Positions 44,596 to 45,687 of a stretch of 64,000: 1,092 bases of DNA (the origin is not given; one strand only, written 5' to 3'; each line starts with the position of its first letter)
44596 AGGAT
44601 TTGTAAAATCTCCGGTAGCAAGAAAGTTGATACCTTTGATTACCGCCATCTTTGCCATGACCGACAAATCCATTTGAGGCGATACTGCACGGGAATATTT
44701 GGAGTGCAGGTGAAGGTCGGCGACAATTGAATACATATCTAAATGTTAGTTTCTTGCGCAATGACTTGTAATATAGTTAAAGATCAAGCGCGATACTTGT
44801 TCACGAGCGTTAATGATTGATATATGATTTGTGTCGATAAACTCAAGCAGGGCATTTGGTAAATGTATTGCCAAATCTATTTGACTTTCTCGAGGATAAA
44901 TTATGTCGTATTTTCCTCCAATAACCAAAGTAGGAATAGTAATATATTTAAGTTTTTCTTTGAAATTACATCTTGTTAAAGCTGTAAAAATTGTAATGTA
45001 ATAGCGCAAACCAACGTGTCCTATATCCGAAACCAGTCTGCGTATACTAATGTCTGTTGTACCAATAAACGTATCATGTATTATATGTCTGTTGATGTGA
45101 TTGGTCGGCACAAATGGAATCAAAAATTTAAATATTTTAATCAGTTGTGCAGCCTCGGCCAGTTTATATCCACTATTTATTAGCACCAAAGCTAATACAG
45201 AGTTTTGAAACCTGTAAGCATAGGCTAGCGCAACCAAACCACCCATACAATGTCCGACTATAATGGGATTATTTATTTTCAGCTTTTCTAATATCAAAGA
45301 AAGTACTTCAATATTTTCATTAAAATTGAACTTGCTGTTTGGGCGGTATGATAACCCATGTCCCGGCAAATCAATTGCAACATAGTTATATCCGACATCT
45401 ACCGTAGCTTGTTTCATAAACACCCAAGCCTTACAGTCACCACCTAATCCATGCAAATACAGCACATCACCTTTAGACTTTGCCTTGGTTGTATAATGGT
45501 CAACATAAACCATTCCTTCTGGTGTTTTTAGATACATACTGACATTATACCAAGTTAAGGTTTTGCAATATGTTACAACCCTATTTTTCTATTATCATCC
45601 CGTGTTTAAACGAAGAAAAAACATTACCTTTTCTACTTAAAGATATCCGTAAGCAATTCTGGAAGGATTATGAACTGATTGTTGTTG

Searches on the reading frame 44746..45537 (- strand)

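Call 54: search_protein_families(library=pfam, proteins=[window:44746-45537:-], max_evalue=0.0001)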
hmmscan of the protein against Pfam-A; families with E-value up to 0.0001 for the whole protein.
window:44746-45537:- (263 aa): 5 families
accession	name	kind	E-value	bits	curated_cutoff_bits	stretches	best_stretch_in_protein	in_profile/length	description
PF00561.26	Abhydrolase_1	-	1.6e-26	93.9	25.8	1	25-144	3-121/245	alpha/beta hydrolase fold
PF12697.13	Abhydrolase_6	-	6.1e-16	60.2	26.3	1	25-247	1-213/217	Alpha/beta hydrolase family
PF12146.15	Hydrolase_4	-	2.9e-15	56.7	27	1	20-229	2-220/239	Serine aminopeptidase, S33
PF06342.18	DUF1057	-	1.5e-07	31.2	21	1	10-126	24-140/297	Alpha/beta hydrolase of unknown function (DUF1057)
PF03096.20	Ndr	-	7.7e-05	22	23.3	1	6-123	7-133/283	Ndr family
